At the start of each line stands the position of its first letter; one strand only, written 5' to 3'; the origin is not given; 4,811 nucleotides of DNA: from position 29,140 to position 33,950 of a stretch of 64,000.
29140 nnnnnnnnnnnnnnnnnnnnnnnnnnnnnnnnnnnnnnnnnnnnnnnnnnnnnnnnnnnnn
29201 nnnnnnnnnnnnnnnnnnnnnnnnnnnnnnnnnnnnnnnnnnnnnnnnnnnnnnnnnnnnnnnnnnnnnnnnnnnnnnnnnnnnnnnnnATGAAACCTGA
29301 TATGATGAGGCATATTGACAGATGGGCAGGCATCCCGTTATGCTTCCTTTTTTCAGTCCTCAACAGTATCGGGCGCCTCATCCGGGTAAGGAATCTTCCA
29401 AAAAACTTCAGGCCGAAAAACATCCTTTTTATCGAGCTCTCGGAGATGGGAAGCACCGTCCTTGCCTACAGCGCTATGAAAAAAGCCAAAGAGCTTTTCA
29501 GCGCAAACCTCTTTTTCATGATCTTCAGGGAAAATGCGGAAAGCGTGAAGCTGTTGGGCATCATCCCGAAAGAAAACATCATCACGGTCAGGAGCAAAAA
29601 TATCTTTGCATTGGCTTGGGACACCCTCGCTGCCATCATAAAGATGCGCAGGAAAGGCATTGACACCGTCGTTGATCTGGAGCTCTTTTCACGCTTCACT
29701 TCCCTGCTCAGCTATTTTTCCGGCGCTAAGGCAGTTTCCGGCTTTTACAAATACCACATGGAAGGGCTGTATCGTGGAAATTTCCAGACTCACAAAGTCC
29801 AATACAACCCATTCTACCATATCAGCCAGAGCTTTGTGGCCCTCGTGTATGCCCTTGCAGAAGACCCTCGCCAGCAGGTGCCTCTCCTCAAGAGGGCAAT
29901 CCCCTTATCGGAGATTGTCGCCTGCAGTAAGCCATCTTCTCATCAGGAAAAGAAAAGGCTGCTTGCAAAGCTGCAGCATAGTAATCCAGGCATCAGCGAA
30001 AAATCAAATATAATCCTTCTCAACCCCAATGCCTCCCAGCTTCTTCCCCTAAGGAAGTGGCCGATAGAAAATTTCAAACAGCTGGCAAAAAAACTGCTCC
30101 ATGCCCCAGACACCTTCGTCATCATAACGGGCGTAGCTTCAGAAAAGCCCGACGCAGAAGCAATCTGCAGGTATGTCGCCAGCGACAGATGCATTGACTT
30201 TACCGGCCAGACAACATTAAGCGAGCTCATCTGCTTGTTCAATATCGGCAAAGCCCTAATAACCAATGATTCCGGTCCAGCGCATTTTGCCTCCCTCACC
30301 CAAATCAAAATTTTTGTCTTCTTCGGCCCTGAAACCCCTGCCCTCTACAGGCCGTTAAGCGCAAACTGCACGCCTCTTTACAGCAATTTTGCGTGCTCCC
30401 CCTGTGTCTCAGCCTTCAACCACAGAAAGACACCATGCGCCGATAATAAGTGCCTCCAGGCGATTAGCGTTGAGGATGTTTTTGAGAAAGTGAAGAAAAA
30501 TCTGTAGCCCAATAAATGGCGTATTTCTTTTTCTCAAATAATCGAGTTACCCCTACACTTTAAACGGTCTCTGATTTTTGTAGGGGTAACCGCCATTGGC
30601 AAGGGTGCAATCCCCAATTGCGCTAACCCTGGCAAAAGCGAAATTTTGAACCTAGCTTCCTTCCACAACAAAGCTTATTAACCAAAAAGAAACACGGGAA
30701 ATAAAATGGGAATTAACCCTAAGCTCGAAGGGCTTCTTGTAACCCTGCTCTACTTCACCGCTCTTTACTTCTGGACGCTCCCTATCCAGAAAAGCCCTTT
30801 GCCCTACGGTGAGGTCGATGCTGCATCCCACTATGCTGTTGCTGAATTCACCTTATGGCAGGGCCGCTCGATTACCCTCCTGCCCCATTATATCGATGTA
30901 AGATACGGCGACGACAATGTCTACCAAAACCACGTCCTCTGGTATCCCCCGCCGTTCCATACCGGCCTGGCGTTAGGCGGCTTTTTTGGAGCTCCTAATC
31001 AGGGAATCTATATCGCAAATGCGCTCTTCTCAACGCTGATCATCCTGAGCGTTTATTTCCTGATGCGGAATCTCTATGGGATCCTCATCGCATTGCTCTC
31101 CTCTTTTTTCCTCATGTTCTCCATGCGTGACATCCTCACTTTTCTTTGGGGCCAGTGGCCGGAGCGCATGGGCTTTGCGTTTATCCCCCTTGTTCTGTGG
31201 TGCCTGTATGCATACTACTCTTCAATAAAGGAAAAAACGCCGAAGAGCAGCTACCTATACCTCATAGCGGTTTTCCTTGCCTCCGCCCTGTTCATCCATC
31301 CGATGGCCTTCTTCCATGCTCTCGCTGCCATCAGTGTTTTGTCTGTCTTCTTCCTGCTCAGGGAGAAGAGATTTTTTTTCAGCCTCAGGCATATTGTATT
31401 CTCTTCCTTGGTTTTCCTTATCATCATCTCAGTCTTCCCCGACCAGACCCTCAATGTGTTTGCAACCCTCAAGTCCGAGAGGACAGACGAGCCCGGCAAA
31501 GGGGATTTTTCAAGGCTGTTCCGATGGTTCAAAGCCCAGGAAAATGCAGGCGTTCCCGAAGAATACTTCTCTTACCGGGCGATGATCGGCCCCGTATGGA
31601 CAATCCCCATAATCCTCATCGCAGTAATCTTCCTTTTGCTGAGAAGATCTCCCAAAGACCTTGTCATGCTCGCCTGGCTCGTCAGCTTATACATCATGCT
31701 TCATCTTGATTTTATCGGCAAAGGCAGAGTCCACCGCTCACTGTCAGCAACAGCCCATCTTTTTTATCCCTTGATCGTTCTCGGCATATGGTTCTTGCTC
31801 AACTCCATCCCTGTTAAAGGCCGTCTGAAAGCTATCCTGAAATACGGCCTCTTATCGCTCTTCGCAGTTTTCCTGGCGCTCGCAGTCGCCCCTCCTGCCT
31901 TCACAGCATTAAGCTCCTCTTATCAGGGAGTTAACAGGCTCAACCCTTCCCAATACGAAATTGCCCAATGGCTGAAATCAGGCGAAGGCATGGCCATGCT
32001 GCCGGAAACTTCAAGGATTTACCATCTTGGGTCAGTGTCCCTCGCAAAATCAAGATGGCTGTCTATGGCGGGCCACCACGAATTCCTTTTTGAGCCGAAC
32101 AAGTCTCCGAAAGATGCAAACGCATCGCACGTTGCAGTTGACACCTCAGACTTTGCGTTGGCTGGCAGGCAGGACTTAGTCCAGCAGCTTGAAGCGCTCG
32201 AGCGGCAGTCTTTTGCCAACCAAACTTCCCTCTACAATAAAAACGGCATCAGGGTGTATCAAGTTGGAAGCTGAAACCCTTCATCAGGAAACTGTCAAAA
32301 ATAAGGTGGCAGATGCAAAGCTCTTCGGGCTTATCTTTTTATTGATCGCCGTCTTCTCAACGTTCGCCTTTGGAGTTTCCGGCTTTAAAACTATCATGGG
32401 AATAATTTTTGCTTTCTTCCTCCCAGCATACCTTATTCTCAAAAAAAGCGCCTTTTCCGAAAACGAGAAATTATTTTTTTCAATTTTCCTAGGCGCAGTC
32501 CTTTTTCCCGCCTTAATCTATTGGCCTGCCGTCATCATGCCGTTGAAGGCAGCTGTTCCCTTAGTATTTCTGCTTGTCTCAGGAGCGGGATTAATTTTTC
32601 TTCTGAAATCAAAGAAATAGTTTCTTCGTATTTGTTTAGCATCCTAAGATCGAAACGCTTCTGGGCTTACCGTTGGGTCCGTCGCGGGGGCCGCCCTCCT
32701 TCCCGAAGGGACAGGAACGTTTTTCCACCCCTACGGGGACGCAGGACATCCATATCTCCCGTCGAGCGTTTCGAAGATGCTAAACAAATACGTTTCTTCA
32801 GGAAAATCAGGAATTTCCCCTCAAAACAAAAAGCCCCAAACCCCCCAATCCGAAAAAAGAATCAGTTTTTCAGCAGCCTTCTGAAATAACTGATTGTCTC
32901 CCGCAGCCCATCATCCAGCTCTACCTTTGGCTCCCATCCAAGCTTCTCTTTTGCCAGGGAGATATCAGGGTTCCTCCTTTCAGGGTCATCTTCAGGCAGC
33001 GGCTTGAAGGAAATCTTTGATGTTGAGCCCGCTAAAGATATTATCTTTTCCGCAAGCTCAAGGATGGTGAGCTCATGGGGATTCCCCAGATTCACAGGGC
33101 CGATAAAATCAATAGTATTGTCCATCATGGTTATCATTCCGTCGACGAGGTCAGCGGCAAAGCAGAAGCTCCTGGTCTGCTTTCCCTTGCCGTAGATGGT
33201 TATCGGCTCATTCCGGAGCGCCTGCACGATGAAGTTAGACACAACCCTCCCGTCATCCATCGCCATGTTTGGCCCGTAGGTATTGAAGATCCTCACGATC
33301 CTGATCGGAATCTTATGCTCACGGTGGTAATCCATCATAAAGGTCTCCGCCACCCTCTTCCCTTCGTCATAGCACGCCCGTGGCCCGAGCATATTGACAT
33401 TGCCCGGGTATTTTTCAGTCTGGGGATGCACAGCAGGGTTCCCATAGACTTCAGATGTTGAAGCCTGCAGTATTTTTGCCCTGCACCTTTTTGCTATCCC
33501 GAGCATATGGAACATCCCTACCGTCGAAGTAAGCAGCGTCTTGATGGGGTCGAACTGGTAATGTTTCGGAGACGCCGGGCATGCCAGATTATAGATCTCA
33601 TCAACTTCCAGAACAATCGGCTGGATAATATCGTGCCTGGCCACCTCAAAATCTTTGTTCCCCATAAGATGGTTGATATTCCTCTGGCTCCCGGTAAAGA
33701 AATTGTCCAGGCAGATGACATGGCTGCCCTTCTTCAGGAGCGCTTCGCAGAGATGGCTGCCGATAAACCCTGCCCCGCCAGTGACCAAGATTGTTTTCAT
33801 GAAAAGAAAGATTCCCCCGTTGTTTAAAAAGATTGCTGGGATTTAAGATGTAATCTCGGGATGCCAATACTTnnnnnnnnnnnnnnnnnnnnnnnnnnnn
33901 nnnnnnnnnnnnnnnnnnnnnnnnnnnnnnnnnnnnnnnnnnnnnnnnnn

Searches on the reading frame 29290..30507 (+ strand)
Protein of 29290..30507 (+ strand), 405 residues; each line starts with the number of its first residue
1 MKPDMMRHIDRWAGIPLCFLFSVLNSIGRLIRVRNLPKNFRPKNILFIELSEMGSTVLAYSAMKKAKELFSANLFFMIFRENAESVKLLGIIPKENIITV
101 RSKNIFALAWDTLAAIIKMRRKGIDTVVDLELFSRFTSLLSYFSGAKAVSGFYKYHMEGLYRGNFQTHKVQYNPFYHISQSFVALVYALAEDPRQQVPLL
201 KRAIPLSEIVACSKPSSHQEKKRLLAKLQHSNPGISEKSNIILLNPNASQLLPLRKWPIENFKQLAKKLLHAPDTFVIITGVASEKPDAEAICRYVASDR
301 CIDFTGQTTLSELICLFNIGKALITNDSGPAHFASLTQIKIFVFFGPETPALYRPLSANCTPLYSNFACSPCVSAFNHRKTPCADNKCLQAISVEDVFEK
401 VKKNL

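Call 10: search_protein_families(library=pfam, proteins=[window:29290-30507:+], max_evalue=0.001)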
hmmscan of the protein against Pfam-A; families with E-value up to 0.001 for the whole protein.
window:29290-30507:+ (405 aa): 1 family
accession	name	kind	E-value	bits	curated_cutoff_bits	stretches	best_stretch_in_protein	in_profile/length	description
PF01075.23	Glyco_transf_9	-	1.9e-18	67.1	22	1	138-375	26-239/247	Glycosyltransferase family 9 (heptosyltransferase)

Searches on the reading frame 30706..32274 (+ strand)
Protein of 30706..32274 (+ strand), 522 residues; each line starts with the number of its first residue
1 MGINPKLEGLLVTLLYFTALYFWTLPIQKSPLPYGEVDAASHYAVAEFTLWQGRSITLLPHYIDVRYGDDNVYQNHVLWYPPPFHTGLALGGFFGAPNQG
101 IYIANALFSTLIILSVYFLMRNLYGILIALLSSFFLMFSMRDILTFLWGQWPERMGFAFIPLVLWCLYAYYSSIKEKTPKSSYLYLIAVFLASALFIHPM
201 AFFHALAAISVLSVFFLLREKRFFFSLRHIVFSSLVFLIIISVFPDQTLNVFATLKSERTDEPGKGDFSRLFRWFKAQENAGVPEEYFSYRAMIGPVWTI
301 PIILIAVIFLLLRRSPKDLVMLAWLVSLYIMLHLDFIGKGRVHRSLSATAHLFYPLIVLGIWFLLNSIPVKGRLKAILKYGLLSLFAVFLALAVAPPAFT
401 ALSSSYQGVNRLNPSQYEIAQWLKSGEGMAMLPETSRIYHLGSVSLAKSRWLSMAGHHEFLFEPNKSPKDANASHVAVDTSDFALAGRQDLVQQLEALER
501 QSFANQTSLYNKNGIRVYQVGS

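Call 10: search_protein_families(library=pfam, proteins=[window:30706-32274:+], max_evalue=0.001)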
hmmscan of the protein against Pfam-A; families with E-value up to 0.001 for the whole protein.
window:30706-32274:+ (522 aa): 2 families
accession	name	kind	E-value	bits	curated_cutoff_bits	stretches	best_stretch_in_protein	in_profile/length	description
PF20176.3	DUF6541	-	3.1e-07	29.5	29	1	10-330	96-407/646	Family of unknown function (DUF6541)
PF13231.12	PMT_2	-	9.7e-06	26.3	26.1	1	94-242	17-155/160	Dolichyl-phosphate-mannose-protein mannosyltransferase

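Call 23: search_protein_families(library=ncbifam, proteins=[window:30706-32274:+], max_evalue=0.01)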
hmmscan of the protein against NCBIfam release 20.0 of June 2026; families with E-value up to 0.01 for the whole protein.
window:30706-32274:+ (522 aa): 0 families

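Call 55: search_protein_families(library=pfam, proteins=[window:30706-32274:+], max_evalue=10)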
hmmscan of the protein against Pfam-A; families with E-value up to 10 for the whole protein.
window:30706-32274:+ (522 aa): 2 families
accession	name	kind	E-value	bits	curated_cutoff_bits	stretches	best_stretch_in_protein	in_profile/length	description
PF20176.3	DUF6541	-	3.1e-07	29.5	29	1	10-330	96-407/646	Family of unknown function (DUF6541)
PF13231.12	PMT_2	-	9.7e-06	26.3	26.1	1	94-242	17-155/160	Dolichyl-phosphate-mannose-protein mannosyltransferase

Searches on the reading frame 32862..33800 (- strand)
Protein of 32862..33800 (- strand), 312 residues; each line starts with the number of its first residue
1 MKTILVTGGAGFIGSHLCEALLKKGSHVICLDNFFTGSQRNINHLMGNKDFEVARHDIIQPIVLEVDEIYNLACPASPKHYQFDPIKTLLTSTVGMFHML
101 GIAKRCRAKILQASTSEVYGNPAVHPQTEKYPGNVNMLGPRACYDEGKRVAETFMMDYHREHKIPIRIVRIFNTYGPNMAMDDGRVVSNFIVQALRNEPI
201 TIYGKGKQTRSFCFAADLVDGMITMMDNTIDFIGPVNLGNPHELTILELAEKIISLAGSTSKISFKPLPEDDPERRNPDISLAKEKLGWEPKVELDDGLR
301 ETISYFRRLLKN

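Call 10: search_protein_families(library=pfam, proteins=[window:32862-33800:-], max_evalue=0.001)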
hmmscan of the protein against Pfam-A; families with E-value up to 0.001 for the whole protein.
window:32862-33800:- (312 aa): 7 families
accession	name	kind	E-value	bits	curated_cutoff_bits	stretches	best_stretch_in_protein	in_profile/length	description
PF16363.11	GDP_Man_Dehyd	-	2.1e-53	182.4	27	1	5-302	1-332/332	GDP-mannose 4,6 dehydratase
PF01370.27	Epimerase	-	6.8e-47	160.3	20.9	1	4-228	1-227/240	NAD dependent epimerase/dehydratase family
PF07993.18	NAD_binding_4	-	2.4e-09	37.2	20.1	1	60-176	83-209/258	Male sterility protein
PF02719.21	Polysacc_synt_2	-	8.8e-08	32.1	20.2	0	4-66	1-63/293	Polysaccharide biosynthesis protein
PF04321.23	RmlD_sub_bind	-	4.9e-07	29.6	27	1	3-269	2-242/287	RmlD substrate binding domain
PF01073.25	3Beta_HSD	-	8.3e-06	25.5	22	1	5-219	1-222/280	3-beta hydroxysteroid dehydrogenase/isomerase family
PF00106.31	adh_short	-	0.00076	19.4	26.6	0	2-47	1-46/195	short chain dehydrogenase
